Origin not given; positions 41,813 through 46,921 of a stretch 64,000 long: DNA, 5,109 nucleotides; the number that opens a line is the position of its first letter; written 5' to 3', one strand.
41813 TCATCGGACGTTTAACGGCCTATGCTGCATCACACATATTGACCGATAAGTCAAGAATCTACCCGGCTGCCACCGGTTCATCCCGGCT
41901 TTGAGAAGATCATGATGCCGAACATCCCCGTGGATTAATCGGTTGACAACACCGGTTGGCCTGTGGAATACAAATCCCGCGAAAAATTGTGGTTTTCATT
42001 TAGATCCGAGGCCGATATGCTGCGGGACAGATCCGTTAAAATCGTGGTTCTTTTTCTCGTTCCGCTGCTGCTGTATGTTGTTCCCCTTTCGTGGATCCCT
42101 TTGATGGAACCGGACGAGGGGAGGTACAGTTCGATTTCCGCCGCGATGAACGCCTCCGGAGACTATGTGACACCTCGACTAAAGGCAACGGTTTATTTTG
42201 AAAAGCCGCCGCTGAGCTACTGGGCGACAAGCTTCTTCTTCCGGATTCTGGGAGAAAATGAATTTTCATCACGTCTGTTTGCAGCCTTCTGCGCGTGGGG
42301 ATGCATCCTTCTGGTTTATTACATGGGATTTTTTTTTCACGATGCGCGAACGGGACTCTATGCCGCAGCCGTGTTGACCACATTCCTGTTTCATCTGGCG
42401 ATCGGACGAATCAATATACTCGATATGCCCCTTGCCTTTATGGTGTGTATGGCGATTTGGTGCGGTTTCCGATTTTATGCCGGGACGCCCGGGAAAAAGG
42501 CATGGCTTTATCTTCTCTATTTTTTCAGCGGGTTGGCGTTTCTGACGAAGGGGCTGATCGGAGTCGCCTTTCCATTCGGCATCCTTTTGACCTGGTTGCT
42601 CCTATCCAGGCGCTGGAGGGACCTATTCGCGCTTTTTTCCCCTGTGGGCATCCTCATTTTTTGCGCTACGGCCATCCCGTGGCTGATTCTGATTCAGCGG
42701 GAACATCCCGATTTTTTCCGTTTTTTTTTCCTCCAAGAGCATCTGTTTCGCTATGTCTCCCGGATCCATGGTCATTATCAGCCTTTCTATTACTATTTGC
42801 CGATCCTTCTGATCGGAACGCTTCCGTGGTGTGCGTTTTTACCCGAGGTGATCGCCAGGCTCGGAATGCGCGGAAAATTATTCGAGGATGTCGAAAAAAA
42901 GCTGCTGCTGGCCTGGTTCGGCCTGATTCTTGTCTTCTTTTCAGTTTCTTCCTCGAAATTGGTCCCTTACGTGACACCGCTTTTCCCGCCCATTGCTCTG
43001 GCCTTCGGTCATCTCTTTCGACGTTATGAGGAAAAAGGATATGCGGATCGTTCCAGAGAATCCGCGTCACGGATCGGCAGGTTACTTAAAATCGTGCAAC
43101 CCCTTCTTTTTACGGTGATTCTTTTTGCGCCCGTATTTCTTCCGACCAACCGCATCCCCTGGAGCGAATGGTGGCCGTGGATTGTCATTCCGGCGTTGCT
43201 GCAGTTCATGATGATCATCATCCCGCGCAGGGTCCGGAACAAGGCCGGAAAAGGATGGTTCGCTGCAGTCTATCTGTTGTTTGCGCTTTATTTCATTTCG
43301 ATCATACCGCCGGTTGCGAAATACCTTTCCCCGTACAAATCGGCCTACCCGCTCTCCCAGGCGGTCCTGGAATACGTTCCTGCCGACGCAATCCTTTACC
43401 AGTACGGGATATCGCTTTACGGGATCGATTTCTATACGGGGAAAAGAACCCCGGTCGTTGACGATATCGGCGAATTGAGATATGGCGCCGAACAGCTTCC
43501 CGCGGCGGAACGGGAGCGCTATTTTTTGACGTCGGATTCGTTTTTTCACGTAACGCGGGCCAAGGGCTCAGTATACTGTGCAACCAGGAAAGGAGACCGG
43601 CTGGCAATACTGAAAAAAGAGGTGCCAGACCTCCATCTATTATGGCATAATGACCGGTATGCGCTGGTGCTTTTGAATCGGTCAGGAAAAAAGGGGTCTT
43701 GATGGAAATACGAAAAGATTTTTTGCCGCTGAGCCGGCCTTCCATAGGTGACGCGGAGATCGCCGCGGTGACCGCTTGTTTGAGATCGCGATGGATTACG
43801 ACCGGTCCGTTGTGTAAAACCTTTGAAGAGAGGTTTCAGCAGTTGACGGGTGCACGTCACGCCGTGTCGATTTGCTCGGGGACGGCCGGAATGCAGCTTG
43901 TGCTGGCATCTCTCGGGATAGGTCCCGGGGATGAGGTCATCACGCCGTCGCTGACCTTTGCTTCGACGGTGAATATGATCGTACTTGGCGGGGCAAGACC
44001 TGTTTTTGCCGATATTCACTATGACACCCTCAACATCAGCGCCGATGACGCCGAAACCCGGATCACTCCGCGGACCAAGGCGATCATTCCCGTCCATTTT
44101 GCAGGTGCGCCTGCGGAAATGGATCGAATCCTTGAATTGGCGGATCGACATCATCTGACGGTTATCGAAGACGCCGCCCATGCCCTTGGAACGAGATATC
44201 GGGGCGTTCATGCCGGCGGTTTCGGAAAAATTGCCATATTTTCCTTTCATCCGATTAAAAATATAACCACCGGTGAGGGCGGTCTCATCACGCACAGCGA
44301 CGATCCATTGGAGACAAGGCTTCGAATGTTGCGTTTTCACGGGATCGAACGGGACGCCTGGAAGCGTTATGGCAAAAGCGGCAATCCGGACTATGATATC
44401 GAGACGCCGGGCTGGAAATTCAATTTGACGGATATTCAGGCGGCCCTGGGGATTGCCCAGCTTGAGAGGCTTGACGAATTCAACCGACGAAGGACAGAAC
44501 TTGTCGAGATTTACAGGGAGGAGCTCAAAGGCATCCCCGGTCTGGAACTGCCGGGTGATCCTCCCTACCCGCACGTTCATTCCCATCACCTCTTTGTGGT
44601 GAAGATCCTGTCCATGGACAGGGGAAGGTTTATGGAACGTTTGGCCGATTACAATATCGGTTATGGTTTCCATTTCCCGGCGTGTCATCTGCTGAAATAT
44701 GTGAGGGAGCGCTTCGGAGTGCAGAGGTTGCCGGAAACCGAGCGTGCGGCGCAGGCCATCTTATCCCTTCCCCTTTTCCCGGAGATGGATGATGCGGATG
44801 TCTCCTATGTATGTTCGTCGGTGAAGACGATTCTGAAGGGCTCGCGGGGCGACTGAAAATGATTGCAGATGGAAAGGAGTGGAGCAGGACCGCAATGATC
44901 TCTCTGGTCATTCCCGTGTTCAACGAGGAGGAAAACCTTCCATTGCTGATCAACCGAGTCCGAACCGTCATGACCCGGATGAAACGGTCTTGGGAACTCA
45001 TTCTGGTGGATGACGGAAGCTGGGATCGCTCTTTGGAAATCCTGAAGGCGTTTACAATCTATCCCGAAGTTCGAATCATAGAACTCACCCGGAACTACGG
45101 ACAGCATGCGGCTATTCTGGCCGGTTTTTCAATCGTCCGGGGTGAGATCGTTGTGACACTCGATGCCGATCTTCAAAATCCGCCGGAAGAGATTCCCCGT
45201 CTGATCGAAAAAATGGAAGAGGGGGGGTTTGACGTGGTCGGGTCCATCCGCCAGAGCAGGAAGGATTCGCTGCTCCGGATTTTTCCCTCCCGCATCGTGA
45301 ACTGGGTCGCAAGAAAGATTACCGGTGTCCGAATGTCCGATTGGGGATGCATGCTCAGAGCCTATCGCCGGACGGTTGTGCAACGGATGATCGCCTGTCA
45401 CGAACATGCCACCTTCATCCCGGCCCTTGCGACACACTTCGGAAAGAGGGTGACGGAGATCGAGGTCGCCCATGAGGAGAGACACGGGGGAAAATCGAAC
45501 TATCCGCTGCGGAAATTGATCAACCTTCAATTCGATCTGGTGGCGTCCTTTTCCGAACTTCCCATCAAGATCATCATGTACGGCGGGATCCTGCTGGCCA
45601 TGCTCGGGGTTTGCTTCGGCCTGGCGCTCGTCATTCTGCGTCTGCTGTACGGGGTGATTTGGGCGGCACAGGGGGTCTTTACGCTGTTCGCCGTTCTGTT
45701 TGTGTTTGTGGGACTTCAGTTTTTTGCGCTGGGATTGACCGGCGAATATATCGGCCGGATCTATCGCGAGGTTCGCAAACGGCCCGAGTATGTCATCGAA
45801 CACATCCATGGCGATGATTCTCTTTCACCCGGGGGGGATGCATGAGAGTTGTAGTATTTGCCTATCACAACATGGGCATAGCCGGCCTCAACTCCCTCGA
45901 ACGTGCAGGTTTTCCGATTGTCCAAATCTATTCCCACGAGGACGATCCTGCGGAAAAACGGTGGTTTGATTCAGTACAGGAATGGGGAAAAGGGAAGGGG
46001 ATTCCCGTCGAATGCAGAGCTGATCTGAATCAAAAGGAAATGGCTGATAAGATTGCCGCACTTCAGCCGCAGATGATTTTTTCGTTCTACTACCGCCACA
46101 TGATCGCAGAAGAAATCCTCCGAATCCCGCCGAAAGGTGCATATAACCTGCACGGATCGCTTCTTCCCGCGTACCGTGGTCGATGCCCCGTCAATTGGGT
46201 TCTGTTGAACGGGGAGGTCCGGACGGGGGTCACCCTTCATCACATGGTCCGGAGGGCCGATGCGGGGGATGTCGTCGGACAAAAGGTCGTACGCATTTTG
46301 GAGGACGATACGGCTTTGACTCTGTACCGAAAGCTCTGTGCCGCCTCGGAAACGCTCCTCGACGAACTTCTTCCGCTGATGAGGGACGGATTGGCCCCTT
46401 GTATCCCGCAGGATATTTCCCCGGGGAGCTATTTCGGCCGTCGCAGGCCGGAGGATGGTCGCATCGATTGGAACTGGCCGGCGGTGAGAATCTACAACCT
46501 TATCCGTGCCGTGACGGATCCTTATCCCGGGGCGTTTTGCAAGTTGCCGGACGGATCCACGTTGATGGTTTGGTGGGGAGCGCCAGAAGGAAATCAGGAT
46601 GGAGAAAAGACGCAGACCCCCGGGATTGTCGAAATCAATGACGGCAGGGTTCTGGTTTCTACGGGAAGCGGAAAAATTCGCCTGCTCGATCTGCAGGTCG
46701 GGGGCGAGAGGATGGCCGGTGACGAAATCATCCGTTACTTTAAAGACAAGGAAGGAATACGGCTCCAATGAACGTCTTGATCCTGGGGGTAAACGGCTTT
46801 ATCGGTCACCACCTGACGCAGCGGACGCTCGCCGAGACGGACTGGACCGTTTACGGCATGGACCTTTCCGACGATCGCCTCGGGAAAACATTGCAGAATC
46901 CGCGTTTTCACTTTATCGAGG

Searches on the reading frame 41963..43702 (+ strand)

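Call 56: search_protein_families(library=pfam, proteins=[window:41963-43702:+], max_evalue=0.00001)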
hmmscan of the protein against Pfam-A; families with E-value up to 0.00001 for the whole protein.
window:41963-43702:+ (579 aa): 2 families
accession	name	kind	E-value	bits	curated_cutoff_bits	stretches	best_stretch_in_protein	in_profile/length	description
PF02366.24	PMT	-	3.2e-20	73.2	22.7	1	28-251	6-241/245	Dolichyl-phosphate-mannose-protein mannosyltransferase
PF13231.12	PMT_2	-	5.7e-19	69.3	26.1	1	81-241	2-158/160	Dolichyl-phosphate-mannose-protein mannosyltransferase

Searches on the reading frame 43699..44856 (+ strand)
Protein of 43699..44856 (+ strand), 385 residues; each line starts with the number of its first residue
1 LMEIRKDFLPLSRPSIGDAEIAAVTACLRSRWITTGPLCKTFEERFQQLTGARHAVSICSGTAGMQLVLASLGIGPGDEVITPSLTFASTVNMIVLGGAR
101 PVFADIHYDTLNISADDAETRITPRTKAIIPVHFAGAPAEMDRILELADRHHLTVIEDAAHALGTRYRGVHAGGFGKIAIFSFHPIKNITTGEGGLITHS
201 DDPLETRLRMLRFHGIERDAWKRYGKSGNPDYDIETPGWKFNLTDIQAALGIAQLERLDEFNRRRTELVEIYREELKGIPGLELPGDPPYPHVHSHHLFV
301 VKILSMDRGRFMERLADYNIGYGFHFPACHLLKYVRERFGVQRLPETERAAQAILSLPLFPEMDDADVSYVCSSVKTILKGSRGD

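Call 56: search_protein_families(library=pfam, proteins=[window:43699-44856:+], max_evalue=0.00001)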
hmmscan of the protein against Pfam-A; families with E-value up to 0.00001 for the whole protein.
window:43699-44856:+ (385 aa): 2 families
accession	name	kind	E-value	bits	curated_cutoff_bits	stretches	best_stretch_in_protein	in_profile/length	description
PF01041.23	DegT_DnrJ_EryC1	-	2e-123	412.6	19.8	1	15-375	2-359/360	DegT/DnrJ/EryC1/StrS aminotransferase family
PF00155.27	Aminotran_1_2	-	9.5e-07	28.7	19.7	1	40-164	45-191/361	Aminotransferase class I and II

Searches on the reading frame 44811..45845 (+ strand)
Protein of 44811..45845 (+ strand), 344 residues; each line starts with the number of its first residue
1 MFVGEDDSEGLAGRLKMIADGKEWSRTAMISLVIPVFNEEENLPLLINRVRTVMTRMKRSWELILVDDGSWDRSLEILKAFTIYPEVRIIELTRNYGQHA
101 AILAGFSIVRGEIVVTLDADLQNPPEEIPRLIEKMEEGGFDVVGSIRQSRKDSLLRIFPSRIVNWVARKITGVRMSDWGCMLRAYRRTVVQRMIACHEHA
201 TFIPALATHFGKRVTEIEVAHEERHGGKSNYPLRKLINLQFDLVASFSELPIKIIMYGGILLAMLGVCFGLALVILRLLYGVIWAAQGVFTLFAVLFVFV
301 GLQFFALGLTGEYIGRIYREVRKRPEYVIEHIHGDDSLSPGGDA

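Call 56: search_protein_families(library=pfam, proteins=[window:44811-45845:+], max_evalue=0.00001)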
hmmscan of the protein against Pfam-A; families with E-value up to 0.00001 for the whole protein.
window:44811-45845:+ (344 aa): 1 family
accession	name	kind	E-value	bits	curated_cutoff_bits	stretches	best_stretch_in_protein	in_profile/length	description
PF00535.33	Glycos_transf_2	-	1.1e-32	113.7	23.3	1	31-173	1-142/168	Glycosyl transferase family 2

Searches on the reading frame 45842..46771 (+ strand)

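Call 56: search_protein_families(library=pfam, proteins=[window:45842-46771:+], max_evalue=0.00001)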
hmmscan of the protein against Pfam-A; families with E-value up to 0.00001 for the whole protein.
window:45842-46771:+ (309 aa): 2 families
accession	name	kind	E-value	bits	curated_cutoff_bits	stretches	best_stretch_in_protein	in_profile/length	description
PF00551.24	Formyl_trans_N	-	1.8e-25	90.2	26.1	1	16-172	18-176/181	Formyl transferase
PF02911.23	Formyl_trans_C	-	1.5e-20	73.6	21.1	1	203-298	4-97/100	Formyl transferase, C-terminal domain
